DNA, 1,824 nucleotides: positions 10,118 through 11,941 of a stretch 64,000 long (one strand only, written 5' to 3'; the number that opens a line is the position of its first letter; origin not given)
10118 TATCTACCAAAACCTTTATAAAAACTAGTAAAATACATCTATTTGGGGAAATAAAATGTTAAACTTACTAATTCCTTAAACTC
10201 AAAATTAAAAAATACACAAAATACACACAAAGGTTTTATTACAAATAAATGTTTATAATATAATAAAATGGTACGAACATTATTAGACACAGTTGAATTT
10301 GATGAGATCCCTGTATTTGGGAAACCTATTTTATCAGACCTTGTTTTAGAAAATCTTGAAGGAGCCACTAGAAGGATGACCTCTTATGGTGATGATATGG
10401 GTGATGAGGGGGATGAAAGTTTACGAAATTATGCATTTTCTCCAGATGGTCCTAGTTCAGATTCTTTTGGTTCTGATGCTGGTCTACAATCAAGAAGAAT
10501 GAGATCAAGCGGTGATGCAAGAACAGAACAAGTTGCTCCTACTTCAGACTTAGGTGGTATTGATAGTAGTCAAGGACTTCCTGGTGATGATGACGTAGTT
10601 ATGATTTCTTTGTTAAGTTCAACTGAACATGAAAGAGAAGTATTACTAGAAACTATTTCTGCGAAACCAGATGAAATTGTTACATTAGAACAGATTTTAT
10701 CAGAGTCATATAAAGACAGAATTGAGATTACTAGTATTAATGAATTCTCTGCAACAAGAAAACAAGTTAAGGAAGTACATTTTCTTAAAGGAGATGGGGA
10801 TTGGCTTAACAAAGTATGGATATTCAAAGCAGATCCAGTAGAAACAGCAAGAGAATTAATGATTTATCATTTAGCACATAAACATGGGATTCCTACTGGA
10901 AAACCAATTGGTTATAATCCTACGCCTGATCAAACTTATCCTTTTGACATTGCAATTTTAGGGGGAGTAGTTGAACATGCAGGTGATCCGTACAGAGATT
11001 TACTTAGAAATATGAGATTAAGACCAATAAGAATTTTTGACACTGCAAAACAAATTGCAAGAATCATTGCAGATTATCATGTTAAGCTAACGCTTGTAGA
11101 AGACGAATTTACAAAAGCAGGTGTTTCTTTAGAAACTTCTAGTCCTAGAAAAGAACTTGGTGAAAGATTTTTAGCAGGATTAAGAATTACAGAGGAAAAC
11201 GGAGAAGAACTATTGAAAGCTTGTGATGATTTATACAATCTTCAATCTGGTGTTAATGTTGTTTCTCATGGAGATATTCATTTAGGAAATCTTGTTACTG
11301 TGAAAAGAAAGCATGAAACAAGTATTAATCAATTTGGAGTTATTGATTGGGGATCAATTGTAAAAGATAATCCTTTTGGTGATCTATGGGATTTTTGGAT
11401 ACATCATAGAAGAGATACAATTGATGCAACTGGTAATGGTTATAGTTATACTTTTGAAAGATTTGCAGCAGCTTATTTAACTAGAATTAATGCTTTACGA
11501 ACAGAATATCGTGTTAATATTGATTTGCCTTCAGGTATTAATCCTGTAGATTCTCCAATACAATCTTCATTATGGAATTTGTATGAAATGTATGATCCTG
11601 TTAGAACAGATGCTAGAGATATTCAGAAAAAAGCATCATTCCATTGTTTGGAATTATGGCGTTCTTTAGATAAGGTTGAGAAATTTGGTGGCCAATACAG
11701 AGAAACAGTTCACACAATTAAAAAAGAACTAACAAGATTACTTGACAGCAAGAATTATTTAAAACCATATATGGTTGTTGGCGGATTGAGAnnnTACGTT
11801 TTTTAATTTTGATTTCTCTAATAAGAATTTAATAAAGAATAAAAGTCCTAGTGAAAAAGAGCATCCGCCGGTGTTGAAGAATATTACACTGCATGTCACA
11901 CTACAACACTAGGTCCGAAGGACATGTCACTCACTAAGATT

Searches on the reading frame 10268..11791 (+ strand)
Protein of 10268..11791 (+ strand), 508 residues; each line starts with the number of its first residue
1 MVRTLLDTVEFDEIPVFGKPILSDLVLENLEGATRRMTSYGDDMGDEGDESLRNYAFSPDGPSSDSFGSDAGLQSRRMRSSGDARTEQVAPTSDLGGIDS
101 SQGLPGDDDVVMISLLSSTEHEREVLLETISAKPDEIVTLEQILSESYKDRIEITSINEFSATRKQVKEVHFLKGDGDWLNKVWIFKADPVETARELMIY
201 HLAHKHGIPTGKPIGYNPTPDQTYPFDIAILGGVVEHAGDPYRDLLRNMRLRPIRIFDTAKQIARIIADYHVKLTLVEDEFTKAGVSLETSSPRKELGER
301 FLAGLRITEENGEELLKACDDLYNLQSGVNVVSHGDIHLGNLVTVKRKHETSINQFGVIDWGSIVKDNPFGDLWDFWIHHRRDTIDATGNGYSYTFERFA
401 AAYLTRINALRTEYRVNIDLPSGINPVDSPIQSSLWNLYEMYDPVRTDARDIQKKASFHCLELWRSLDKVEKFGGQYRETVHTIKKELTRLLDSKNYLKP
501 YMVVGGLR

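Call 19: search_protein_families(library=pfam, proteins=[window:10268-11791:+], max_evalue=0.00001)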
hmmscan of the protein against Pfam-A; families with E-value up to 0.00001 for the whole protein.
window:10268-11791:+ (508 aa): 1 family
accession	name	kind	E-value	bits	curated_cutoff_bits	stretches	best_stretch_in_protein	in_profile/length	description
PF01636.29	APH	-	5.2e-08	33.4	23.2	1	186-386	30-223/239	Phosphotransferase enzyme family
